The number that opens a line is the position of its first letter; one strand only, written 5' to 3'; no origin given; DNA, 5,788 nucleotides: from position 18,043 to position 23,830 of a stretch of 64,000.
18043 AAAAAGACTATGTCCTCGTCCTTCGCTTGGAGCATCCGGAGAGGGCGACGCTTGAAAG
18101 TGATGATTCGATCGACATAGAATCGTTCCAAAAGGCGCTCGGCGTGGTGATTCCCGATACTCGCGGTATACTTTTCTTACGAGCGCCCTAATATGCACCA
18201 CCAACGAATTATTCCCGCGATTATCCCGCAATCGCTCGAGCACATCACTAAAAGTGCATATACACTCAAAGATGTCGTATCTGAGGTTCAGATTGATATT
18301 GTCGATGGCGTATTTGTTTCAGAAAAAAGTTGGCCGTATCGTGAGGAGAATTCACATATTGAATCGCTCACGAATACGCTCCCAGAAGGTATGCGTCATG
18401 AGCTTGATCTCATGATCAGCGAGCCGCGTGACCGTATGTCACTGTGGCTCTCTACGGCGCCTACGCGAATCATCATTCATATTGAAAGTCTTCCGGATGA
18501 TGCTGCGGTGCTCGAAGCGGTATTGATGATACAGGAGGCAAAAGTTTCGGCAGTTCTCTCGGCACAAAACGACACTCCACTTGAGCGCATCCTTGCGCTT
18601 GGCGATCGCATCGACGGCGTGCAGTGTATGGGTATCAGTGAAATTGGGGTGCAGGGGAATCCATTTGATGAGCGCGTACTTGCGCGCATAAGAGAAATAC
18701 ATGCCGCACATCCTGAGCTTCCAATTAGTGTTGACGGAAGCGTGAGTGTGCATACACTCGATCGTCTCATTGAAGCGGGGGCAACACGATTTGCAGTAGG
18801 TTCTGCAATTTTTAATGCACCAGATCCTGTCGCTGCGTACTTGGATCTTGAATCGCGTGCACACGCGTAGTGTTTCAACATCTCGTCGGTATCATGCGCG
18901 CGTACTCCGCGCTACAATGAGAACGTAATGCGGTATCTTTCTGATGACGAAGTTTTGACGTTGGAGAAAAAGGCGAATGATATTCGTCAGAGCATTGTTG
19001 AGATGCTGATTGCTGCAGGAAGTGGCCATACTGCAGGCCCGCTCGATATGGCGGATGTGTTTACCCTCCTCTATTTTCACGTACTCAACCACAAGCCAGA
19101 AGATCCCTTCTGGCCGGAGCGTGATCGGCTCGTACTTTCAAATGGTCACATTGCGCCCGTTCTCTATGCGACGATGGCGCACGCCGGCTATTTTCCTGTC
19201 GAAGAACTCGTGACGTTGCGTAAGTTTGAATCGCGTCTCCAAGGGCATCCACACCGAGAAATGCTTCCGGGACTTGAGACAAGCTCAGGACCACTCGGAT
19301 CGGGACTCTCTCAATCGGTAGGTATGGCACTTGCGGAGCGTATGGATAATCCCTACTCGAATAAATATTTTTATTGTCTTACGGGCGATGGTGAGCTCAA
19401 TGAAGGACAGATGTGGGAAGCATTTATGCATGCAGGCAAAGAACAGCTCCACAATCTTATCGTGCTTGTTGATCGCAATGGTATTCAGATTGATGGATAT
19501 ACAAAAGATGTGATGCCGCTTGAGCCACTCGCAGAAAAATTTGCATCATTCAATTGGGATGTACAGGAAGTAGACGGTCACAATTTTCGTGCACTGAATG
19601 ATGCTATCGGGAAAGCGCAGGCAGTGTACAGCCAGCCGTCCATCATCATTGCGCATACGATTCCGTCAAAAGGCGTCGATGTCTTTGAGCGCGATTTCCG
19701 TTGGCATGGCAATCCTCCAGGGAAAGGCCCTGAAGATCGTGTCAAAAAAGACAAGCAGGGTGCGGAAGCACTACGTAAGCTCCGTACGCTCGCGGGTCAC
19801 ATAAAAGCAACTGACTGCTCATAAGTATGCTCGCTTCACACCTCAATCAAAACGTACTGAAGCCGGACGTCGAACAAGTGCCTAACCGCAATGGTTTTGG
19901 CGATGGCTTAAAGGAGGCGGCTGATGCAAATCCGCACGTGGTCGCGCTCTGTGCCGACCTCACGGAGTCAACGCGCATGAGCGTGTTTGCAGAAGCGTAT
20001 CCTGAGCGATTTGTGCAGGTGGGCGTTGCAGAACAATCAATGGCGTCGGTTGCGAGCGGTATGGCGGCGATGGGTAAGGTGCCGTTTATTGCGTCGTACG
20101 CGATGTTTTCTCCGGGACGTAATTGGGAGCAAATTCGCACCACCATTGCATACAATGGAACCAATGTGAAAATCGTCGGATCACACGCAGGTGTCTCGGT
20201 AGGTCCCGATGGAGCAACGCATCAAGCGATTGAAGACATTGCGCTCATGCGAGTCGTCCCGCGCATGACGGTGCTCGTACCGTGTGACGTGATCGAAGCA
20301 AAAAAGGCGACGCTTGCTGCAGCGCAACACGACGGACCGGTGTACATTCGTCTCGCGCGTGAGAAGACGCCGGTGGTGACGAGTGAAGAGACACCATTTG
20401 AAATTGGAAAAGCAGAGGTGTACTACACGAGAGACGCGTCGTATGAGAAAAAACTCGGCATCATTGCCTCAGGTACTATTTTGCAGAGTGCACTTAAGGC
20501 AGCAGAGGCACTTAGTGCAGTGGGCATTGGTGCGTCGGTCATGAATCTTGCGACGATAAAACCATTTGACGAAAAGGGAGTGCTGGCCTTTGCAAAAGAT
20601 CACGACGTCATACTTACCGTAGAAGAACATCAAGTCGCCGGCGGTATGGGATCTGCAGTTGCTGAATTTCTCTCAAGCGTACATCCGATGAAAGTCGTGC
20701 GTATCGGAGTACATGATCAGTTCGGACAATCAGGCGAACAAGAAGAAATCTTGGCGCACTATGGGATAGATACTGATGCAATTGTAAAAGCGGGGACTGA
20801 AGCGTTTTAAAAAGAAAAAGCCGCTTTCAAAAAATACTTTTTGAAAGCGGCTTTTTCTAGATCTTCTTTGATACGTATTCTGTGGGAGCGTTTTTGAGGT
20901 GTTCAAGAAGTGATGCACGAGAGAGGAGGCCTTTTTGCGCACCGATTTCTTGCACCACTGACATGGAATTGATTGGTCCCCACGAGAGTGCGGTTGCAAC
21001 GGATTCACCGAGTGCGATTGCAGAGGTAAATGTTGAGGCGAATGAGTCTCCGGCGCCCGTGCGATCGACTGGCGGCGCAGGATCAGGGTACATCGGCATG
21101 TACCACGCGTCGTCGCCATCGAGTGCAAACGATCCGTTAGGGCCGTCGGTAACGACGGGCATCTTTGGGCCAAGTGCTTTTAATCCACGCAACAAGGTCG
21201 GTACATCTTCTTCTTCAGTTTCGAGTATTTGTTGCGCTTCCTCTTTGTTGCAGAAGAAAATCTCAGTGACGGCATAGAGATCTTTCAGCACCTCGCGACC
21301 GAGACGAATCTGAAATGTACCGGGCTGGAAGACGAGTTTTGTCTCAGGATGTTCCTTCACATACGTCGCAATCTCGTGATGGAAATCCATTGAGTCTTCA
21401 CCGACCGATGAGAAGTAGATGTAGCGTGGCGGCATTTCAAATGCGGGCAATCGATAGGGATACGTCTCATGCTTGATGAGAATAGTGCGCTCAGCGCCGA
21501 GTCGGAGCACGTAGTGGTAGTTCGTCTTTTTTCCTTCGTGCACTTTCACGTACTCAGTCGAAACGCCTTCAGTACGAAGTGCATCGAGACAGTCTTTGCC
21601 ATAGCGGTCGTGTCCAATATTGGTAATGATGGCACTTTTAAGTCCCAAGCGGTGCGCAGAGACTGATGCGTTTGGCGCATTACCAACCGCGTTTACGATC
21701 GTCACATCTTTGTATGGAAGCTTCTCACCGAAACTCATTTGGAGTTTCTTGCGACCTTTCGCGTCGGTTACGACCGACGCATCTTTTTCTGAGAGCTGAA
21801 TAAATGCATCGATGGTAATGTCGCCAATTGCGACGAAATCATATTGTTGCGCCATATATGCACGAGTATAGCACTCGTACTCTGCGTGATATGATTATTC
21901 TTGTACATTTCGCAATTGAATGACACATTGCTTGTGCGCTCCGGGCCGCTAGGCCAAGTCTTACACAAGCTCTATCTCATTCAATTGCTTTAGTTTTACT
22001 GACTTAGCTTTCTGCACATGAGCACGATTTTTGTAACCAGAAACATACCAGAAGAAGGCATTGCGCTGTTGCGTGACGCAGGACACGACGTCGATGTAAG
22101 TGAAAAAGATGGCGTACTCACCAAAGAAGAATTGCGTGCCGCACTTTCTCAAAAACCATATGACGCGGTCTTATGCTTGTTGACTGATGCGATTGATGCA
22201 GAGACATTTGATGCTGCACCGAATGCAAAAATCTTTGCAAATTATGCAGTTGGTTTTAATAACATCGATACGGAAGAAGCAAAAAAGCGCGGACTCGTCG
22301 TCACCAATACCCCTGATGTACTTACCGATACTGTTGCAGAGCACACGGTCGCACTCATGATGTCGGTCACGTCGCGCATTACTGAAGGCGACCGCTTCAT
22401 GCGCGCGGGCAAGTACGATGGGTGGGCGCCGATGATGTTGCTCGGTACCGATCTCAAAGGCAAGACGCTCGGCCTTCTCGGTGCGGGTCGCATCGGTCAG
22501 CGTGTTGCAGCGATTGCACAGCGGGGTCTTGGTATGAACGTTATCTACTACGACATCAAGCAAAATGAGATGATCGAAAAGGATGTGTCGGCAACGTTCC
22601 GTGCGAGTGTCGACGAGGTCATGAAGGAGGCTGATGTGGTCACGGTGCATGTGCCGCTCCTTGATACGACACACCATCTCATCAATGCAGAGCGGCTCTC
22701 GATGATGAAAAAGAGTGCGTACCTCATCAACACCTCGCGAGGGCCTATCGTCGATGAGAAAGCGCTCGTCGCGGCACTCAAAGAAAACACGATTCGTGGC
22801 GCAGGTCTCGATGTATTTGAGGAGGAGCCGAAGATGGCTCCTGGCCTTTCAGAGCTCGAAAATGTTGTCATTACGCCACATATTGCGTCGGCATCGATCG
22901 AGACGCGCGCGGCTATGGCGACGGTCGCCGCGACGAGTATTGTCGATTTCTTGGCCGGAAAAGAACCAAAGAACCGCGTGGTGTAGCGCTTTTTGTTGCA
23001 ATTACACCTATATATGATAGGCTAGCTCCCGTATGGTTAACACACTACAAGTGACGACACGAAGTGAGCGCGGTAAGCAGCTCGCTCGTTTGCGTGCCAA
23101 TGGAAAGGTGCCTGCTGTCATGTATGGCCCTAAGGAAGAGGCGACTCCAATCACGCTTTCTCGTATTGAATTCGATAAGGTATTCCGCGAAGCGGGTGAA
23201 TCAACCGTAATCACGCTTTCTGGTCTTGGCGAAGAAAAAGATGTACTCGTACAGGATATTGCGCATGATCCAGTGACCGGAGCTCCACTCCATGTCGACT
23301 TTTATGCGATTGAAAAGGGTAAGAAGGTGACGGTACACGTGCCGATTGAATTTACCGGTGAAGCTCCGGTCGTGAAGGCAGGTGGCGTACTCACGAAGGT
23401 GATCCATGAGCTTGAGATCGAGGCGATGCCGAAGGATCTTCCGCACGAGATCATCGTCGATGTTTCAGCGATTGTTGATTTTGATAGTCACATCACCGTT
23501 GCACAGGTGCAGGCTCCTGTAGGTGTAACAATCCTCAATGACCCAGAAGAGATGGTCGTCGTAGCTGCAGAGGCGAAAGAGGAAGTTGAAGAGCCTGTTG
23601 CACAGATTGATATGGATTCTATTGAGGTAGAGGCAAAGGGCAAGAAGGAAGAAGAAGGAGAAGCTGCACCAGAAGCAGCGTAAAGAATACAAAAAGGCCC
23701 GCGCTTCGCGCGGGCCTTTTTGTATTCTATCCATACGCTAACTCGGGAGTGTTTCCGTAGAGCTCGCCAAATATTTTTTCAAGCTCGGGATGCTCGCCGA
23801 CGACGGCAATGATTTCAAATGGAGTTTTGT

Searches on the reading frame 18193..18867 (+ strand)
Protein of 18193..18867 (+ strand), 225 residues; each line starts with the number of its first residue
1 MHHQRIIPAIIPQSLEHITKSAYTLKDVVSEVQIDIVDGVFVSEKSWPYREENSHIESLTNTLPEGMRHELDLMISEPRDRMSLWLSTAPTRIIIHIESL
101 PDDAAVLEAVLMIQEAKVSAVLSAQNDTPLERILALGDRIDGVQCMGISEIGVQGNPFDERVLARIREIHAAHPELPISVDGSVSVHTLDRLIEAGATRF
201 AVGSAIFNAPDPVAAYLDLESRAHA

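Call 28: search_protein_families(library=pfam, proteins=[window:18193-18867:+], max_evalue=0.001)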
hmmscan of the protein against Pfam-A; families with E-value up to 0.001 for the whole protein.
window:18193-18867:+ (225 aa): 1 family
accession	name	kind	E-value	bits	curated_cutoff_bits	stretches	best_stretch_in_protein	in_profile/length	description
PF00834.25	Ribul_P_3_epim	-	7.6e-20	71.6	21.1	1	6-207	2-198/198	Ribulose-phosphate 3 epimerase family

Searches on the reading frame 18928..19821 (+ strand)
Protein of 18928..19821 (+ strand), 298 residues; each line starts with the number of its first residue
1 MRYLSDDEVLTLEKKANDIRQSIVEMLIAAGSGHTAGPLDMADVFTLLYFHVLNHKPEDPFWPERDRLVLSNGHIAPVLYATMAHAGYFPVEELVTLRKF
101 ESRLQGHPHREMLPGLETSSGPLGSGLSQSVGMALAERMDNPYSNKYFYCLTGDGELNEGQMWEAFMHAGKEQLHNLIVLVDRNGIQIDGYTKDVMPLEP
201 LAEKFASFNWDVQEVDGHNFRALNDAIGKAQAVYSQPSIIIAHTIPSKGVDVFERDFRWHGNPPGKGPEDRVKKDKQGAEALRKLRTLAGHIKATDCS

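Call 28: search_protein_families(library=pfam, proteins=[window:18928-19821:+], max_evalue=0.001)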
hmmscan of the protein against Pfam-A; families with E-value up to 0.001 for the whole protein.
window:18928-19821:+ (298 aa): 3 families
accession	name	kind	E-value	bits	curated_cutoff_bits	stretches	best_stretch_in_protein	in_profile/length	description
PF00456.26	Transketolase_N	-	2e-59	201.7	22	1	14-268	4-267/334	Transketolase, thiamine diphosphate binding domain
PF13292.11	DXP_synthase_N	-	2.1e-10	40.8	21.2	1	11-188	17-175/274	1-deoxy-D-xylulose-5-phosphate synthase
PF00676.26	E1_dh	-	0.0001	21.8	22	1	116-231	96-208/300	Dehydrogenase E1 component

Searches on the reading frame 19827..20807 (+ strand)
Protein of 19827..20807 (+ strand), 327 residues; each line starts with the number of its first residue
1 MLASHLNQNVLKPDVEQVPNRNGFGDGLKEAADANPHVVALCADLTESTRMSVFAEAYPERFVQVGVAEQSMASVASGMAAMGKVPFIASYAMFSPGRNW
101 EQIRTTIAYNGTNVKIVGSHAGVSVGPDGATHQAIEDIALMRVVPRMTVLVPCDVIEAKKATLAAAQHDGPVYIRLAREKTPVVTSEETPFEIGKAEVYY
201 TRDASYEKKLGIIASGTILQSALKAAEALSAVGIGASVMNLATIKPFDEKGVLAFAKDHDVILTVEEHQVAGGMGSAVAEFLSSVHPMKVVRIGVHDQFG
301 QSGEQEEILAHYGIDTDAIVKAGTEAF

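Call 28: search_protein_families(library=pfam, proteins=[window:19827-20807:+], max_evalue=0.001)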
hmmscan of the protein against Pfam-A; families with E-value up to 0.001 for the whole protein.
window:19827-20807:+ (327 aa): 4 families
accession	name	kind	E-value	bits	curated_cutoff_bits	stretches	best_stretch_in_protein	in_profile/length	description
PF02779.29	Transket_pyr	-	5.3e-42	143.9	27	1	18-181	3-172/174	Transketolase, pyrimidine binding domain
PF02780.25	Transketolase_C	-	4e-27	95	25.9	1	207-319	9-124/124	Transketolase, C-terminal domain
PF22613.1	Transketolase_C_1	-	4.2e-09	37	27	1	199-315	3-113/113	Transketolase-like TK C-terminal domain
PF17147.9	PFOR_II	-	6.4e-05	23.7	27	1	211-292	4-85/102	Pyruvate:ferredoxin oxidoreductase core domain II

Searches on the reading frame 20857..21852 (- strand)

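Call 39: search_protein_families(library=pfam, proteins=[window:20857-21852:-], max_evalue=0.001)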
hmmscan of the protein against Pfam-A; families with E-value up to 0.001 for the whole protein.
window:20857-21852:- (331 aa): 1 family
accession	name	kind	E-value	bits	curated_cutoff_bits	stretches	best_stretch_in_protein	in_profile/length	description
PF00294.29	PfkB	-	7.5e-32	111.3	25.8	1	56-308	36-298/302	pfkB family carbohydrate kinase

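Call 62: search_protein_families(library=ncbifam, proteins=[window:20857-21852:-], max_evalue=0.01)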
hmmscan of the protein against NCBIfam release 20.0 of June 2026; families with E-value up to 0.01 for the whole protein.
window:20857-21852:- (331 aa): 20 families
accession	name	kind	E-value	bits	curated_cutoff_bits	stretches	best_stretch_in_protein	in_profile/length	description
TIGR02152.1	D_ribokin_bact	equivalog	6.5e-26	91.4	299.65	2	189-313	169-294/298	ribokinase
NF007321.0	PRK09813.1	equivalog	6.3e-22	78.3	247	2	212-305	169-260/261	fructoselysine 6-kinase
TIGR04382.1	myo_inos_iolC_N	equivalog_domain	1.2e-20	74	300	2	189-306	182-296/309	5-dehydro-2-deoxygluconokinase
NF040938.1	KDG_KDGal_kin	equivalog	4.5e-17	62.1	400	2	187-312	175-296/305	bifunctional 2-dehydro-3-deoxygluconokinase/2-dehydro-3-deoxygalactonokinase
NF041332.1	KDG_KDGal_kin_Halo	equivalog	4.4e-16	59.2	440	2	185-293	179-285/320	bifunctional 2-dehydro-3-deoxygluconokinase/2-dehydro-3-deoxygalactonokinase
NF053626.1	RibKinHalex1628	equivalog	1.6e-14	54.1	330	1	57-293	39-266/293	ATP-dependent ribose-1-phosphate kinase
NF041164.1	NucKinThplmales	equivalog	1.1e-12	47.8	450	1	56-302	38-274/295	nucleoside kinase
NF006957.1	PRK09434.1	equivalog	5.1e-12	45.9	450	2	45-112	15-83/302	fructokinase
TIGR02198.1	rfaE_dom_I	equivalog_domain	1.1e-11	44.5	345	1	192-306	187-303/315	D-glycero-beta-D-manno-heptose-7-phosphate kinase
NF008353.0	PRK11142.1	equivalog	2.5e-11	43.6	341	2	186-320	169-304/307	ribokinase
NF049991.1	TagKinase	equivalog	2.4e-10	39.7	420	2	186-323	185-319/321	tagatose kinase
TIGR03168.1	1-PFK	subfamily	2.7e-10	39.6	216.4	1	202-306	183-288/305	hexose kinase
TIGR03828.1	pfkB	equivalog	8.1e-09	34.9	292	1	202-306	183-288/305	1-phosphofructokinase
NF041633.1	trifunc_aldol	exception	5.1e-08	31.8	700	1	56-114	273-330/580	KHG/KDPG aldolase/sugar kinase fusion protein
NF041134.1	R1P_kin_Thcocales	equivalog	3e-07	30.1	500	0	261-311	224-274/291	ADP-dependent ribose-1-phosphate kinase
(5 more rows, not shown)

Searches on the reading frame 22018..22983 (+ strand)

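Call 39: search_protein_families(library=pfam, proteins=[window:22018-22983:+], max_evalue=0.001)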
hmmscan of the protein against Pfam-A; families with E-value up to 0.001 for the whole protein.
window:22018-22983:+ (322 aa): 4 families
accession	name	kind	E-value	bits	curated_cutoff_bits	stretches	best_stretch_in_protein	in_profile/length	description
PF02826.25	2-Hacid_dh_C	-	3.2e-62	209.5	25.1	1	111-290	1-178/178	D-isomer specific 2-hydroxyacid dehydrogenase, NAD binding domain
PF00389.36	2-Hacid_dh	-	1e-30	106.6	24.6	1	4-321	1-133/134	D-isomer specific 2-hydroxyacid dehydrogenase, catalytic domain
PF07991.19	KARI_N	-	3e-06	27.3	20.6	1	146-235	2-90/165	Acetohydroxy acid isomeroreductase, NADPH-binding domain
PF03446.21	NAD_binding_2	-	5.1e-05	23.8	21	1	151-260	2-113/161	NAD binding domain of 6-phosphogluconate dehydrogenase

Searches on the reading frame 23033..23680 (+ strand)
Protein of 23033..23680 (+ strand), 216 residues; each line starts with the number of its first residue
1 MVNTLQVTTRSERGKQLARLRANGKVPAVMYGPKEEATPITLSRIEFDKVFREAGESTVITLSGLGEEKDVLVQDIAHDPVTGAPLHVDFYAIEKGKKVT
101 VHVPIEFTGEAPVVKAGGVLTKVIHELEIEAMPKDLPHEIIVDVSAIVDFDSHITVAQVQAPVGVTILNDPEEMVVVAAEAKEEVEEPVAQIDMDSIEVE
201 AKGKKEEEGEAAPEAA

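Call 39: search_protein_families(library=pfam, proteins=[window:23033-23680:+], max_evalue=0.001)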
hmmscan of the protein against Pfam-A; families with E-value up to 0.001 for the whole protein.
window:23033-23680:+ (216 aa): 2 families
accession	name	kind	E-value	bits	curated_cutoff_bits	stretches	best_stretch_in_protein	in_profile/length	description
PF14693.11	Ribosomal_TL5_C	-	3.1e-21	76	27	1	98-180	1-82/84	Ribosomal protein TL5, C-terminal domain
PF01386.24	Ribosomal_L25p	-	3.8e-21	75.8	23.6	1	5-90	1-82/82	Ribosomal L25p family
